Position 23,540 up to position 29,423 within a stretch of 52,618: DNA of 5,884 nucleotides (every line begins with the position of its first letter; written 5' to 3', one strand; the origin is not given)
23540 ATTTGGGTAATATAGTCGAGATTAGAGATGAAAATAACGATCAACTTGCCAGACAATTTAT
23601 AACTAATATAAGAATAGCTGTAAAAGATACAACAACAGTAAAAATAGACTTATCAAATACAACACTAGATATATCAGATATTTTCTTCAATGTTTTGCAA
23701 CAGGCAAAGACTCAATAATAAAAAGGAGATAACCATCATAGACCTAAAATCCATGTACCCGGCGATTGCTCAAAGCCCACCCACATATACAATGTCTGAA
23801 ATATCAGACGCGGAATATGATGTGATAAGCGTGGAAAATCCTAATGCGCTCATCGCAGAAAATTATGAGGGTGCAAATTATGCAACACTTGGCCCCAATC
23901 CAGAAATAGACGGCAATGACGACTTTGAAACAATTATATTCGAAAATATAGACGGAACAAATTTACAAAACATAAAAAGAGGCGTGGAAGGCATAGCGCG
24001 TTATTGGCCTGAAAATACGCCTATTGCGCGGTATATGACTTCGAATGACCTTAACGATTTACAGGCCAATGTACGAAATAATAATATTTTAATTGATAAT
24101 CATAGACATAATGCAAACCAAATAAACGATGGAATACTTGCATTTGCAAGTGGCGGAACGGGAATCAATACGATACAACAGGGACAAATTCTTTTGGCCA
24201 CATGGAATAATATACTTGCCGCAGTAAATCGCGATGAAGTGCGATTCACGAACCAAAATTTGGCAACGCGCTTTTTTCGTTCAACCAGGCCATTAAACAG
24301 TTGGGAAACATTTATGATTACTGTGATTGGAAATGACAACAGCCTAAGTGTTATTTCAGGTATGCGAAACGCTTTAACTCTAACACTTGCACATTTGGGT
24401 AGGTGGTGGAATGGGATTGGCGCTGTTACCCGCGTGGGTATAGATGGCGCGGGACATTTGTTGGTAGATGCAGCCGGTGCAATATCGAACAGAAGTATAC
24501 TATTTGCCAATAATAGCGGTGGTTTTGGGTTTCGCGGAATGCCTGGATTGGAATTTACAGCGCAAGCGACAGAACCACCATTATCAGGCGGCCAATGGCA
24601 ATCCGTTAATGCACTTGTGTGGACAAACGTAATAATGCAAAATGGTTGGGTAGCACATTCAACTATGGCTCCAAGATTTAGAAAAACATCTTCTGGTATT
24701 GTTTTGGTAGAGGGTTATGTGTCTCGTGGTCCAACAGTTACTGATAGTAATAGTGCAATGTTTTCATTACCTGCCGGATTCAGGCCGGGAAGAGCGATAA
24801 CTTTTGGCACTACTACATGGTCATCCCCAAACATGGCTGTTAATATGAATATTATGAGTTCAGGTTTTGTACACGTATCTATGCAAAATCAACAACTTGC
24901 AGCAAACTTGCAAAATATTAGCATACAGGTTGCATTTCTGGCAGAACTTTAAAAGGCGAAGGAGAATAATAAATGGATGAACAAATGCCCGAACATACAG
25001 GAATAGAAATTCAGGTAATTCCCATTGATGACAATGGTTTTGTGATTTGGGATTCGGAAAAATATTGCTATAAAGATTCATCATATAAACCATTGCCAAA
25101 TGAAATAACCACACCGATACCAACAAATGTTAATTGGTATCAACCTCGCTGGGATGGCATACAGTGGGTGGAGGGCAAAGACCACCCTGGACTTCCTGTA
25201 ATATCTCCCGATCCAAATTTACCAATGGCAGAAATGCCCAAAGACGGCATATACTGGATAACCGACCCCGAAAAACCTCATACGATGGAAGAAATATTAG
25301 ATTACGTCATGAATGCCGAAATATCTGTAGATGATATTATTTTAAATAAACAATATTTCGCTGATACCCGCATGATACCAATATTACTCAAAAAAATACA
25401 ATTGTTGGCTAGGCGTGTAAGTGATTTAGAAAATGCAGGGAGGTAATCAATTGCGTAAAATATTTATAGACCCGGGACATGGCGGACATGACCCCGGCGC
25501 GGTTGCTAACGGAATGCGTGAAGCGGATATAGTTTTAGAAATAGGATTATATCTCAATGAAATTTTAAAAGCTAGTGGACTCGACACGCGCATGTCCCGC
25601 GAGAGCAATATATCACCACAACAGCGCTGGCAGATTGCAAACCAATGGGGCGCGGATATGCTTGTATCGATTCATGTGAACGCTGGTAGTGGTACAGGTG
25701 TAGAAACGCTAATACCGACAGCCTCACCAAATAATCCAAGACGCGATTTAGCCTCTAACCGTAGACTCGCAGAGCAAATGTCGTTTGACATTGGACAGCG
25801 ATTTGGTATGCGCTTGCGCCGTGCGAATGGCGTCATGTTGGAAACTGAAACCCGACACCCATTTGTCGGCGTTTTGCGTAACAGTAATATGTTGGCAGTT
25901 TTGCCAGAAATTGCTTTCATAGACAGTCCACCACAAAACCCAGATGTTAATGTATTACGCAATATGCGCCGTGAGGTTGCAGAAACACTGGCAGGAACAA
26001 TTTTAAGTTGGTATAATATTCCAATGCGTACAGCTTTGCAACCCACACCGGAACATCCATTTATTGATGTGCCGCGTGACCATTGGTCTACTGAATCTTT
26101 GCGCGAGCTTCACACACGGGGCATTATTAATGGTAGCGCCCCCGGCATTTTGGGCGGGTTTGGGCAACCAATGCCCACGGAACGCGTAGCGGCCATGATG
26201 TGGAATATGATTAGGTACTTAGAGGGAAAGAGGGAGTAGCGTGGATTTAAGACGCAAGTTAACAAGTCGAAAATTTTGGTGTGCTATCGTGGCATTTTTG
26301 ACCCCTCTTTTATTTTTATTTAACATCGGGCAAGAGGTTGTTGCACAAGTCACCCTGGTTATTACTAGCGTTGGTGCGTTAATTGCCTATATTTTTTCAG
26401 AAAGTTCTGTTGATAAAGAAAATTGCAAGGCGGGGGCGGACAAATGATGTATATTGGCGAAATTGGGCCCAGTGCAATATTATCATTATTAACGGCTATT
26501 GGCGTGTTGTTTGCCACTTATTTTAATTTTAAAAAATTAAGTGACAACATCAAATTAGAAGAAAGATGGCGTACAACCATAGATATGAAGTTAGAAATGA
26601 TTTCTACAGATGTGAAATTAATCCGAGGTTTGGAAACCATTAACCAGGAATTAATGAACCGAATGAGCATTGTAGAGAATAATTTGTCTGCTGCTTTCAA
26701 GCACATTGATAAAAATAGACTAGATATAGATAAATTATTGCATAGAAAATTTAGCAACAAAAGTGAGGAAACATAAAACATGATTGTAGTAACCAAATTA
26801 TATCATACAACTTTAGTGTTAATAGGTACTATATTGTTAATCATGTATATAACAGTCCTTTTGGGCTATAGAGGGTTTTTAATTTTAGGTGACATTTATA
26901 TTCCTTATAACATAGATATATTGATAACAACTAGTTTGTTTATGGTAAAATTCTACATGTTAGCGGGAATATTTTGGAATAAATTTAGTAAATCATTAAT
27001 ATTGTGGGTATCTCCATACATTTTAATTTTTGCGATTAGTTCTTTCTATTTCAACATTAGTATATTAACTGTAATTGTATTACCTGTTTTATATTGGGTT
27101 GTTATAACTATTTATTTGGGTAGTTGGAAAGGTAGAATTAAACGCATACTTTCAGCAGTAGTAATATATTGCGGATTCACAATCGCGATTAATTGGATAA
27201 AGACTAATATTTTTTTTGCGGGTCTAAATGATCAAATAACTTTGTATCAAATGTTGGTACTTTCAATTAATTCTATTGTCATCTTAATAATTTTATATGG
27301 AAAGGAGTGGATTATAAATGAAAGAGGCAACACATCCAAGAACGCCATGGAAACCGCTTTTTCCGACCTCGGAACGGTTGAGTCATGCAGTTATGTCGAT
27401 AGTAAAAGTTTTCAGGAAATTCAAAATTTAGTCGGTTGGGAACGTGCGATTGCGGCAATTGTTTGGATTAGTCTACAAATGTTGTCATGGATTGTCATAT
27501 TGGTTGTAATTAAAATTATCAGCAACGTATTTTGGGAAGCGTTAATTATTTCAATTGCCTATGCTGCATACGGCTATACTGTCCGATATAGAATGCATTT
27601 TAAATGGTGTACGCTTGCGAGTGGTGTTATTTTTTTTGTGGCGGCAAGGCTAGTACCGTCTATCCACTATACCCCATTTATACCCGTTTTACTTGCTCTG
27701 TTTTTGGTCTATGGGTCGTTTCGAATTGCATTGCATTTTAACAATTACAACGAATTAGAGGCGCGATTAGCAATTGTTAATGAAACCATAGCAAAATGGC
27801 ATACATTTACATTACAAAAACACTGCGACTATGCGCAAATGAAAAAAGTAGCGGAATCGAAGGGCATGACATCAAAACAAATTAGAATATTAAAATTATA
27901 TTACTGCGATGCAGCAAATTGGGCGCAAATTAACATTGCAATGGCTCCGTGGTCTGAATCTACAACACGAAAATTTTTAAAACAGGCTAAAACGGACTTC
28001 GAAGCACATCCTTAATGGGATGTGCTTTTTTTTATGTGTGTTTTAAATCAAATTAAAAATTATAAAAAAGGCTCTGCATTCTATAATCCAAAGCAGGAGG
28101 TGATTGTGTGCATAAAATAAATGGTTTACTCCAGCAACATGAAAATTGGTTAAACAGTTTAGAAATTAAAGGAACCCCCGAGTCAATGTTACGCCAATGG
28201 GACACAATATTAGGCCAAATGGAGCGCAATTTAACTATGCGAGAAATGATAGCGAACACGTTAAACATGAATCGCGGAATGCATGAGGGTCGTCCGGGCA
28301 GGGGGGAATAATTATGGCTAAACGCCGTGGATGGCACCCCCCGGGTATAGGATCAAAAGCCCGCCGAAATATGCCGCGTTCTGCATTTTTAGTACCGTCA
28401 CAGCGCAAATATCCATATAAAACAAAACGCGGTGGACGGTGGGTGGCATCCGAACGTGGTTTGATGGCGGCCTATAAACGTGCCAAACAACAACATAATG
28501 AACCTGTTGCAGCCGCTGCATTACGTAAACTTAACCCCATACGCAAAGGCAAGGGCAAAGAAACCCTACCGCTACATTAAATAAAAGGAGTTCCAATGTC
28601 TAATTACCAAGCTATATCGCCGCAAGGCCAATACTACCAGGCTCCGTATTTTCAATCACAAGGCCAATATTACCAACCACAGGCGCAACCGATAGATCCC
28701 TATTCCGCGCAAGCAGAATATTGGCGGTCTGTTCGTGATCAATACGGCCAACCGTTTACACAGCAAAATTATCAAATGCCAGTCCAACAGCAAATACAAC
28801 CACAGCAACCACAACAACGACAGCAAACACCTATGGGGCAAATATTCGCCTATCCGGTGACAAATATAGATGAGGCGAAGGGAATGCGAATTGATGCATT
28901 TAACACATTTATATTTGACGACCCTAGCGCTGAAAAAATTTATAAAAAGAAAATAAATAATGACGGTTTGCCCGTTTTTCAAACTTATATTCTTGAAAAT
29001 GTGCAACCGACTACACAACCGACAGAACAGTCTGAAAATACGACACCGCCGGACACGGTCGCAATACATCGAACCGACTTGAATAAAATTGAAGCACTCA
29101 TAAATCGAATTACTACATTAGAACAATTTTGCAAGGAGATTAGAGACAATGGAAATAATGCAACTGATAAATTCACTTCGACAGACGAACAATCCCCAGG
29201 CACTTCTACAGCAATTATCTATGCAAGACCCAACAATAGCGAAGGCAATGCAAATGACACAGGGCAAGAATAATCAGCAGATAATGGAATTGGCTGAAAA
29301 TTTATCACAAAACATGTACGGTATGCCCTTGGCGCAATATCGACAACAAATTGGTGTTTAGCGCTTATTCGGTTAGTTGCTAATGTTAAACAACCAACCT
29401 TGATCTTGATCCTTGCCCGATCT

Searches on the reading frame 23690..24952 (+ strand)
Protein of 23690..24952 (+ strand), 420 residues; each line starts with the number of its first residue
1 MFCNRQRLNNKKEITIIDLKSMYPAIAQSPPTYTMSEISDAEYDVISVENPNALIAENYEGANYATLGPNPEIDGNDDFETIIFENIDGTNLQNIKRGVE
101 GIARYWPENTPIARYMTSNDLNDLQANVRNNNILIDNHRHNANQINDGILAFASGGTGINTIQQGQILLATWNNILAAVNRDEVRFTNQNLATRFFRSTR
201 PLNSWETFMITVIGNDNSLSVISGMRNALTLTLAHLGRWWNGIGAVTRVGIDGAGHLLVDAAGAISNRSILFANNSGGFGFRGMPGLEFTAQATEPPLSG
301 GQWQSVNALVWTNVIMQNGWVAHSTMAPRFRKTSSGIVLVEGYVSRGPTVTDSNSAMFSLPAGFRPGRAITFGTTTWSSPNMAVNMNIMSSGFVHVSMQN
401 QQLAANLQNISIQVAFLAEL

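Call 10: search_protein_families(library=phrogs, proteins=[window:23690-24952:+], max_evalue=0.01)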
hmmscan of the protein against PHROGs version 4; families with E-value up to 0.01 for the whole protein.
window:23690-24952:+ (420 aa): 5 families
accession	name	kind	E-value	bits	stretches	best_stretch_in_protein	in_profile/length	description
phrog_3285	-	tail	1.6e-10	41.4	1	309-417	381-483/491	minor tail protein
phrog_13022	-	unknown function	1.9e-09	37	1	305-412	825-929/933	-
phrog_5339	-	head and packaging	1.9e-06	27.5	1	312-394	205-290/633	virion structural protein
phrog_29998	-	unknown function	0.0011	19.5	1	305-379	129-199/233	-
phrog_9468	-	unknown function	0.0026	18.7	0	354-416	66-125/127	-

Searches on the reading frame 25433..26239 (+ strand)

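Call 10: search_protein_families(library=phrogs, proteins=[window:25433-26239:+], max_evalue=0.01)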
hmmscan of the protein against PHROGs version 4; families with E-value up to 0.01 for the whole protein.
window:25433-26239:+ (268 aa): 5 families
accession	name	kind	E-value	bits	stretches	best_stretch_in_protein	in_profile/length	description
phrog_435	-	lysis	1.1e-36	127.9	1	8-166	113-260/556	endolysin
phrog_2742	-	lysis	1.5e-28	101.2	1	8-207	2-194/318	endolysin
phrog_17214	-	lysis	1e-11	46.1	1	9-127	3-138/322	endolysin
phrog_489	-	lysis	2.1e-10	41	1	7-192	164-350/459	endolysin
phrog_12727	-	lysis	3.6e-09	37.4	1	3-191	158-339/393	endolysin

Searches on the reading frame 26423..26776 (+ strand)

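Call 10: search_protein_families(library=phrogs, proteins=[window:26423-26776:+], max_evalue=0.01)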
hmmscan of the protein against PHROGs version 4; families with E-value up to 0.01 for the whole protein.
window:26423-26776:+ (117 aa): 1 family
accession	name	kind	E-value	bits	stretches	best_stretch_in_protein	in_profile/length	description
phrog_1863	-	unknown function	4.4e-05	24.3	1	18-98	6-91/97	-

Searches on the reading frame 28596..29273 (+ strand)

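Call 5: search_protein_families(library=pfam, proteins=[window:28596-29273:+], max_evalue=0.1)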
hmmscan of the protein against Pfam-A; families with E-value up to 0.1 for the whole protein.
window:28596-29273:+ (225 aa): 0 families

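Call 10: search_protein_families(library=phrogs, proteins=[window:28596-29273:+], max_evalue=0.01)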
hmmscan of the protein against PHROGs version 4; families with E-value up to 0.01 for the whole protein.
window:28596-29273:+ (225 aa): 2 families
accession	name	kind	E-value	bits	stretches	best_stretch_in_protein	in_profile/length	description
phrog_17843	-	unknown function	0.0053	17.5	1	41-219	51-184/241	-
phrog_21718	-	unknown function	0.009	17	0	50-182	21-147/159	-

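Call 85: search_protein_families(library=ncbifam, proteins=[window:28596-29273:+], max_evalue=0.01)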
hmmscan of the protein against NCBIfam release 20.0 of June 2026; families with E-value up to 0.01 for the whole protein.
window:28596-29273:+ (225 aa): 0 families
